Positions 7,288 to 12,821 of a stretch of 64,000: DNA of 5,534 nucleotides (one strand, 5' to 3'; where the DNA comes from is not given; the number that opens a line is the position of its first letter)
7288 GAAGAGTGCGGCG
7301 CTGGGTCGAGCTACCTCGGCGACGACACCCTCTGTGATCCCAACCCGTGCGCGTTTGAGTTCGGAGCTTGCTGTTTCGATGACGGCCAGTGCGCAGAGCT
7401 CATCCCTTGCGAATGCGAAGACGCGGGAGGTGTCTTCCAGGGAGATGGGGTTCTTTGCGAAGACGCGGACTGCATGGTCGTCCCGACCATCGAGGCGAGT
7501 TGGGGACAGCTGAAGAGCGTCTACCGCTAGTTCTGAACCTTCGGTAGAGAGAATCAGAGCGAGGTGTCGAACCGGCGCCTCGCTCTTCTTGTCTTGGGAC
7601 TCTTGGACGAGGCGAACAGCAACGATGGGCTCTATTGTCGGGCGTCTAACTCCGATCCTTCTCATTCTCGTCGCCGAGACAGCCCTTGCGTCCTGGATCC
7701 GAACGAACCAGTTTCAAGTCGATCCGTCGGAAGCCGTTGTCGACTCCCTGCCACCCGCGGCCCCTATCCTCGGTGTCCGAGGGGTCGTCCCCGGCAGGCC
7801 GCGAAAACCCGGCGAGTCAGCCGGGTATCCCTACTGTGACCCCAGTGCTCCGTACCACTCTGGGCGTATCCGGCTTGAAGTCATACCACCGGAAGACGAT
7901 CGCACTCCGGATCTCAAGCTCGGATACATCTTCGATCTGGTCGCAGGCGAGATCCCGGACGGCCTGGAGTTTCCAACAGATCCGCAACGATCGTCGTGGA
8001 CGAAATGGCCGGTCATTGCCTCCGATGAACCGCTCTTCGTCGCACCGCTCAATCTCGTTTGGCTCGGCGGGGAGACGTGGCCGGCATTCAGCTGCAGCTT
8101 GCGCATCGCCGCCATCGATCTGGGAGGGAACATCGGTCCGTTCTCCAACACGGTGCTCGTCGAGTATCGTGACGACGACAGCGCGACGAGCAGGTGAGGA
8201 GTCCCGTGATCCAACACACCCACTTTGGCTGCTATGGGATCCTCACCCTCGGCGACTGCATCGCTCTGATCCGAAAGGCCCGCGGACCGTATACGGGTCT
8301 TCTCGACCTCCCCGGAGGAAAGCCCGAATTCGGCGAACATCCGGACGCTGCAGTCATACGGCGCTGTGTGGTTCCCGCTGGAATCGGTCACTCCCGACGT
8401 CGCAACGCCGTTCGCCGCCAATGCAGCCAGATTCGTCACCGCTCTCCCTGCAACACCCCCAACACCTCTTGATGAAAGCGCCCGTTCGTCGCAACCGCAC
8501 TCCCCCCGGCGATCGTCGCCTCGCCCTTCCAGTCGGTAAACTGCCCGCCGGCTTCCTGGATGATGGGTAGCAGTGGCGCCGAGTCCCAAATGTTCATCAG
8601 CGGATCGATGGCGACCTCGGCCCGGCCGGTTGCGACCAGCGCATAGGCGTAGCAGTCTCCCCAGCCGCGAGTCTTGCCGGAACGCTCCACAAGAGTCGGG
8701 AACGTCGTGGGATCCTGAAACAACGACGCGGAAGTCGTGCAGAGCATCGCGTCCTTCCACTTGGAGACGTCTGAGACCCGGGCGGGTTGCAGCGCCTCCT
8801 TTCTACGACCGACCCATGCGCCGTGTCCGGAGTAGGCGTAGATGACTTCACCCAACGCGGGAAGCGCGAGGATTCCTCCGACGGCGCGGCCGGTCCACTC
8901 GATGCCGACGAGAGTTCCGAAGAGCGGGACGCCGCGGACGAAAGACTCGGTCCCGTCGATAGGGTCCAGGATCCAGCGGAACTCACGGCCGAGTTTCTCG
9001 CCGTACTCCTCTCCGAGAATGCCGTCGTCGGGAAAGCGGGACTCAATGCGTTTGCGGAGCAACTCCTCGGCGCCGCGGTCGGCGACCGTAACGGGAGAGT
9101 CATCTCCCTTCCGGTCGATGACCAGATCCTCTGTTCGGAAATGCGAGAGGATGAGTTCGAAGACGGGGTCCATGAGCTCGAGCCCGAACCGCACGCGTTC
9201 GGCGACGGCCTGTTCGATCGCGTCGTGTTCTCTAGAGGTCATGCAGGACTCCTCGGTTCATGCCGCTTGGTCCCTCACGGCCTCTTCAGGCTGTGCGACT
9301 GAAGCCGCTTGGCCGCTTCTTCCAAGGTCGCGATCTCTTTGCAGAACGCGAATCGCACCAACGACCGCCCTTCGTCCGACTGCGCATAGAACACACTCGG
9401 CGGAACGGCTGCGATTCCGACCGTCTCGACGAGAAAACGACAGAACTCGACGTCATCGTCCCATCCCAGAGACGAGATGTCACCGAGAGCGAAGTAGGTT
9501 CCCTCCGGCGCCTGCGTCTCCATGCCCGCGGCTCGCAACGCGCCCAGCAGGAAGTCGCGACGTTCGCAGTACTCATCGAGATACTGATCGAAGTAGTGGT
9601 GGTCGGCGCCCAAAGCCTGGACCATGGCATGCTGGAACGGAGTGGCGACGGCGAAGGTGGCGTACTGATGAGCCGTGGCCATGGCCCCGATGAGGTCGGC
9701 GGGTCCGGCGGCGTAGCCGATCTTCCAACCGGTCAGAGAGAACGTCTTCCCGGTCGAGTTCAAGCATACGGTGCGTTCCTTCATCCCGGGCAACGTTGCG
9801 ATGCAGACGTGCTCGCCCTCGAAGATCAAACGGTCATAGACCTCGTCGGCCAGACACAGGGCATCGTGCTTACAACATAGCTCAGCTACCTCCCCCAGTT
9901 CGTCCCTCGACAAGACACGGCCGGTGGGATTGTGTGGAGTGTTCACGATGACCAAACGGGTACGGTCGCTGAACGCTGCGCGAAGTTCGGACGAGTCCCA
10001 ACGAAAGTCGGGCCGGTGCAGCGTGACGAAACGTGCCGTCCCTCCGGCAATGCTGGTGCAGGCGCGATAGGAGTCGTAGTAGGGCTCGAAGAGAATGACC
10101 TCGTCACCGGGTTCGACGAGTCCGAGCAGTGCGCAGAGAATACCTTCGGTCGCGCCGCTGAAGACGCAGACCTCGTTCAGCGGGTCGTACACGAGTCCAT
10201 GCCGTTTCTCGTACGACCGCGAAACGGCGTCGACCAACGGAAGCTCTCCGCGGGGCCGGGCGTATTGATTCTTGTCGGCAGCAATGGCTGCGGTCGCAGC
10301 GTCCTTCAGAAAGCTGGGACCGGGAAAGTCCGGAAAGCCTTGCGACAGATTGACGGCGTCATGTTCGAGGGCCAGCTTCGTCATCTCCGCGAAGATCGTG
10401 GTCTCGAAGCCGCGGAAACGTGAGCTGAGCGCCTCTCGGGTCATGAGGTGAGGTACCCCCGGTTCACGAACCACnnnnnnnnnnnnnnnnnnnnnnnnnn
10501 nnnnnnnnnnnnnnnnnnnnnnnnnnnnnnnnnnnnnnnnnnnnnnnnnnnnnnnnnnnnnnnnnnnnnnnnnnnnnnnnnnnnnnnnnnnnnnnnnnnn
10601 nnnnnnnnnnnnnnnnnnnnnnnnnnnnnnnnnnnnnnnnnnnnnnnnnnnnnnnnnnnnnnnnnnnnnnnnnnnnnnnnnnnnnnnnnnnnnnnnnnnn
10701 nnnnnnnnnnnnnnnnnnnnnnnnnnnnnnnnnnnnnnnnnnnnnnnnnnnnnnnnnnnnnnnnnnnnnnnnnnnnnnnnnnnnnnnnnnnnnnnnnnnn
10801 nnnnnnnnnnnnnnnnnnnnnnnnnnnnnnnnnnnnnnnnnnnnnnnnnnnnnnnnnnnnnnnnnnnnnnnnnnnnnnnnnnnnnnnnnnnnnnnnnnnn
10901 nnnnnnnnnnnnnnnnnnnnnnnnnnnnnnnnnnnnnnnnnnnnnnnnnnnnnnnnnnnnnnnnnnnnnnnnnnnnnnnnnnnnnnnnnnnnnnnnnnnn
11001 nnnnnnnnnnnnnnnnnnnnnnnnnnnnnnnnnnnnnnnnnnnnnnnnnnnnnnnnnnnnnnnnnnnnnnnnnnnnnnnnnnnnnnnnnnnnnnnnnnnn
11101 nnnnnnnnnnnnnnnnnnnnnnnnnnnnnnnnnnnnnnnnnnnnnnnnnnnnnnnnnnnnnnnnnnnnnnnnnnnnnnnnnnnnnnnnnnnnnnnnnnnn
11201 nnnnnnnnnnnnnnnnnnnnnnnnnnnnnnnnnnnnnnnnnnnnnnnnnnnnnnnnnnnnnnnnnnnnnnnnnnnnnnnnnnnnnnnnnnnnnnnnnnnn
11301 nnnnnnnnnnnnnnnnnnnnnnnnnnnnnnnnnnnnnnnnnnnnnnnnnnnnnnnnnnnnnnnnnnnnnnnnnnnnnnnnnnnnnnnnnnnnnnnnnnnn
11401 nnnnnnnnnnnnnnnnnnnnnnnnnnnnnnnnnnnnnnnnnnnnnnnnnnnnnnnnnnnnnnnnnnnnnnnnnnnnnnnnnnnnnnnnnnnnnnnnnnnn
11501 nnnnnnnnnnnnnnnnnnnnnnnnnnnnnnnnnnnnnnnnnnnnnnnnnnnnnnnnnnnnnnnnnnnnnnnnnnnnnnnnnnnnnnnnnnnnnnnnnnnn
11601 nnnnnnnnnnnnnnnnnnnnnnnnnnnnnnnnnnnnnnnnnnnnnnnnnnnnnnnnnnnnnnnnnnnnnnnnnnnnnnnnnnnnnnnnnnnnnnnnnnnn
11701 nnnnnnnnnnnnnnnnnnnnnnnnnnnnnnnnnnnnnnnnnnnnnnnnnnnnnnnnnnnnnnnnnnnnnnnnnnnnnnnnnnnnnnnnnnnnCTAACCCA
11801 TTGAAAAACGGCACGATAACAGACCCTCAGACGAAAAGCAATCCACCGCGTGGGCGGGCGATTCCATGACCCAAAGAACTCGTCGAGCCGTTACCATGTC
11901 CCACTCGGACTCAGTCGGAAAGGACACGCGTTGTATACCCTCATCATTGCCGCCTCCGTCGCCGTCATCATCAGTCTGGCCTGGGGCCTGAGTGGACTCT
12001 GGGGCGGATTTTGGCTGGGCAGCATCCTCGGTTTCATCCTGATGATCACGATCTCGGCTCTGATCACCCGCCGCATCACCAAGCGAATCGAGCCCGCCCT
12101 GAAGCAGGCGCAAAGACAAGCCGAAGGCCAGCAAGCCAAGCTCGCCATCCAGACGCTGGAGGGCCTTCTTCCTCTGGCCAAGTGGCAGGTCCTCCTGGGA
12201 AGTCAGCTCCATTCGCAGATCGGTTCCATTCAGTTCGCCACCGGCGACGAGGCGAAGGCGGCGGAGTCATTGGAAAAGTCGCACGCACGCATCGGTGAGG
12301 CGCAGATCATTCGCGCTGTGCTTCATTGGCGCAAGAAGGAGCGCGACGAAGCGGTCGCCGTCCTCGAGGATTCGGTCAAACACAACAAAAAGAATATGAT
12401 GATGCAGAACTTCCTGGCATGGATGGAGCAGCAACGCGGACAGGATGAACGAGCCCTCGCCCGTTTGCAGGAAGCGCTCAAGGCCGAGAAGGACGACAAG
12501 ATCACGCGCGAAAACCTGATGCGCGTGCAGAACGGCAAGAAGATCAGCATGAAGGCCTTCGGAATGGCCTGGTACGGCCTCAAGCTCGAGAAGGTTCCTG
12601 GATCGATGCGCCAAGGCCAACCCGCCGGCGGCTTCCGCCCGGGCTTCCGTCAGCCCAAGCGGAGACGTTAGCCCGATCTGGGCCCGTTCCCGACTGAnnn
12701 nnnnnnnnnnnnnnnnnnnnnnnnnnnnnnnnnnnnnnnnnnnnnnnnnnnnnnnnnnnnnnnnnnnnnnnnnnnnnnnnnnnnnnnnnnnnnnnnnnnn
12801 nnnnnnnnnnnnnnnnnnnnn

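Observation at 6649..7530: Shared C-terminal 'E[AT]SWG[QE][IL]K..YR' tail on two Cys-containing secreted proteins: candidate uncharacterised sorting or processing tag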

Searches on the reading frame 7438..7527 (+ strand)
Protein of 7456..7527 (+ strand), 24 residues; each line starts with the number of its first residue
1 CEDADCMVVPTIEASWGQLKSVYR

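Call 25: search_protein_families(library=ncbifam, proteins=[window:7456-7527:+], max_evalue=10)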
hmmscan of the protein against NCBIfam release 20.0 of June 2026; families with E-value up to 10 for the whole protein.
seq(24 aa): 0 families

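Call 26: search_protein_families(library=pfam, proteins=[window:7456-7527:+], max_evalue=10)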
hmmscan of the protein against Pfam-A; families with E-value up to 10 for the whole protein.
seq(24 aa): 0 families

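Call 49: search_protein_representatives(alignment_id=A4)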
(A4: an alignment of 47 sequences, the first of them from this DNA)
Query: 47 sequences, 17 profile positions. Proteins with E-value up to 0.001 (for the whole library): 70; up to 1e-10: 0; up to 1e-30: 0. The best 70 are listed.
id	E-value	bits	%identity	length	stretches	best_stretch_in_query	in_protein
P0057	1.2e-05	40.9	-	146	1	1-17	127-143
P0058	2.3e-05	40.0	-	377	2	3-16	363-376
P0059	3.2e-05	39.5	-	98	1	1-17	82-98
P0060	4.5e-05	39.1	-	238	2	2-17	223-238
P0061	4.7e-05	39.0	-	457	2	3-17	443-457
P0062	4.8e-05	39.0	-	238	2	3-17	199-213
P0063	6.3e-05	38.6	-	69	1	1-17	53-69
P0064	8.2e-05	38.2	-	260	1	1-17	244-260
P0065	8.8e-05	38.1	-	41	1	1-17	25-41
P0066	1.0e-04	38.0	-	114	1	1-17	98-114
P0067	1.0e-04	38.0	-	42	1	1-17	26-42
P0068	1.2e-04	37.8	-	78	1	1-17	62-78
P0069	1.3e-04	37.6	-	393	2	3-16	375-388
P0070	1.5e-04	37.4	-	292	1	1-17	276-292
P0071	1.6e-04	37.3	-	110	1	1-17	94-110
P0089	4.0e-04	36.0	-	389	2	6-17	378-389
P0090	4.1e-04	36.0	-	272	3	5-17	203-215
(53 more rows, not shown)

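Call 65: find_encoding_contigs(protein=P0090, flank=10000, max_places=2)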
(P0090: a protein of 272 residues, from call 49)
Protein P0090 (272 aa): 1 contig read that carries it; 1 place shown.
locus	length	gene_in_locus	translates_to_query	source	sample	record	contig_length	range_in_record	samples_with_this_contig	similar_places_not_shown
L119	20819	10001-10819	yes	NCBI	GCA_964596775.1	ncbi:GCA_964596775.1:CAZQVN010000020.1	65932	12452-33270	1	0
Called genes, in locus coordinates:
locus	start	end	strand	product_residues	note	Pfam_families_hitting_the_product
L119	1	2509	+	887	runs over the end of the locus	PF12836:HHH_3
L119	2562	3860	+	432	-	-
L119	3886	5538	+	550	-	PF00149:Metallophos, PF02872:5_nucleotid_C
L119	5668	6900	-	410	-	PF06738:ThrE, PF12821:ThrE_2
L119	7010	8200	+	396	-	PF01960:ArgJ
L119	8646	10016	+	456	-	-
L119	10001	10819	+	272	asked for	-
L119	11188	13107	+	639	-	PF07973:tRNA_SAD, PF00587:tRNA-synt_2b, PF03129:HGTP_anticodon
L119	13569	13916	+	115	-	PF00707:IF3_C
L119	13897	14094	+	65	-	PF01632:Ribosomal_L35p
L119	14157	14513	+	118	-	PF00453:Ribosomal_L20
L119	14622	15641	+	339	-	PF02912:Phe_tRNA-synt_N, PF01409:tRNA-synt_2d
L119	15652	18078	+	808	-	PF01588:tRNA_bind, PF03483:B3_4, PF03484:B5, PF17759:tRNA_synthFbeta, PF03147:FDX-ACB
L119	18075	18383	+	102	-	PF06005:ZapB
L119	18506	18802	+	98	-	PF05164:ZapA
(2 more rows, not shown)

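Call 66: find_encoding_contigs(protein=P0089, flank=10000, max_places=2)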
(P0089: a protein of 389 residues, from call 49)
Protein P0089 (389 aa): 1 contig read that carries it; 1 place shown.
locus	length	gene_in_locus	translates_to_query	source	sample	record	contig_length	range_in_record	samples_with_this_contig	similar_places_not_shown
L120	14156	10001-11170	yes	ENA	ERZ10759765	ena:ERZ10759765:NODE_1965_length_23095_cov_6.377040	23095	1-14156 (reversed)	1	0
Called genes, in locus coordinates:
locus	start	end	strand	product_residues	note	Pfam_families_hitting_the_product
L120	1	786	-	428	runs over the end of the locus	PF11741:AMIN, PF01520:Amidase_3, PF01476:LysM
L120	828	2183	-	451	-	PF00675:Peptidase_M16, PF05193:Peptidase_M16_C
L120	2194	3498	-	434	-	PF00675:Peptidase_M16, PF05193:Peptidase_M16_C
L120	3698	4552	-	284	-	PF00140:Sigma70_r1_2, PF04542:Sigma70_r2, PF04539:Sigma70_r3, PF04545:Sigma70_r4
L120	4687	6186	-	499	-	PF00089:Trypsin, PF13365:Trypsin_2, PF00595:PDZ (weak), PF13180:PDZ_2, PF17820:PDZ_6, PF00595:PDZ, PF13180:PDZ_2, PF17820:PDZ_6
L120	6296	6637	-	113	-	-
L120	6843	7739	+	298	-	PF00149:Metallophos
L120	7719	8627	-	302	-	PF03687:UPF0164 (weak), PF19572:PorV (weak), PF11751:PorP_SprF (weak)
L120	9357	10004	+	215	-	-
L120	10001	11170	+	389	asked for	-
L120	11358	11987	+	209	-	-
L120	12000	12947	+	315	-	PF02517:Rce1-like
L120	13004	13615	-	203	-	-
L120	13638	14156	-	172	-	?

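Call 88: predict_structure(alignment_id=A7)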
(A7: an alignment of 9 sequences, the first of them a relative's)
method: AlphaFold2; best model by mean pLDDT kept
length: 238 residues; sequences in the alignment: 9
mean_pLDDT: 74.3   pTM: 0.70
mean pLDDT of the five models: 74.3, 74.1, 74.1, 71.2, 59.7
residues with pLDDT >= 90: 117; 70-90: 38; 50-70: 22; < 50: 61
segments of 3 or more residues with pLDDT < 50: 1-33, 44-67
pLDDT, mean of each block of 10 residues (from residue 1): 42 36 32 50 46 32 41 88 93 91 94 93 96 92 95 76 76 94 90 91 80 94 74 91
secondary structure, 60 per line:
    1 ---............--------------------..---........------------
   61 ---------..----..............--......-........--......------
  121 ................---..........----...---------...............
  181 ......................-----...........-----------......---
elements in order: H4-15 H41-48 H76-89 H92-97 E99-106 H109-114 E121-123 H124-136 E140-149 E154-156 E166-179 E183-202 E208-218 H230-235

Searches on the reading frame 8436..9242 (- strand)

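Call 46: search_protein_families(library=pfam, proteins=[window:8436-9242:-], max_evalue=0.001)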
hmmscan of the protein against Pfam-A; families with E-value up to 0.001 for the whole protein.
window:8436-9242:- (268 aa): 1 family
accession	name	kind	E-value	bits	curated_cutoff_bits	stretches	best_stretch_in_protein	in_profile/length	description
PF00459.30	Inositol_P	-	6.2e-46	157.5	27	1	22-260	11-262/271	Inositol monophosphatase family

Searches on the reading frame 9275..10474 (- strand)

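Call 46: search_protein_families(library=pfam, proteins=[window:9275-10474:-], max_evalue=0.001)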
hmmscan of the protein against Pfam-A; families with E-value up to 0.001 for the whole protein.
window:9275-10474:- (399 aa): 4 families
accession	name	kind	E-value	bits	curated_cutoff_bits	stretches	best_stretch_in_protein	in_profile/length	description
PF00155.27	Aminotran_1_2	-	5.6e-55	187.4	19.7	1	39-391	2-361/361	Aminotransferase class I and II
PF01053.26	Cys_Met_Meta_PP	-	7.4e-06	25.2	27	1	103-212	71-175/381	Cys/Met metabolism PLP-dependent enzyme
PF00266.25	Aminotran_5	-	3.4e-05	23.4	21.5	1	100-211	62-176/371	Aminotransferase class-V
PF01212.27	Beta_elim_lyase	-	8.5e-05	22.5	27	1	59-210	17-168/288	Beta-eliminating lyase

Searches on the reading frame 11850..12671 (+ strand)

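Call 46: search_protein_families(library=pfam, proteins=[window:11850-12671:+], max_evalue=0.001)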
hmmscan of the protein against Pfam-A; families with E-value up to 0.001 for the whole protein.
window:11850-12671:+ (273 aa): 4 families
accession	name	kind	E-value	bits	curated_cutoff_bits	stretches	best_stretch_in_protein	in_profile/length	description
PF07719.23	TPR_2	-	5.4e-07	29.7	27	0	150-182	2-34/34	Tetratricopeptide repeat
PF13428.12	TPR_14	-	2.1e-05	25.2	23.5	0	189-225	7-43/44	Tetratricopeptide repeat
PF13181.12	TPR_8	-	0.0003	21.2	25.7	0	120-143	3-26/34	Tetratricopeptide repeat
PF13424.12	TPR_12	-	0.00056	20.5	30.1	0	165-212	19-74/77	Tetratricopeptide repeat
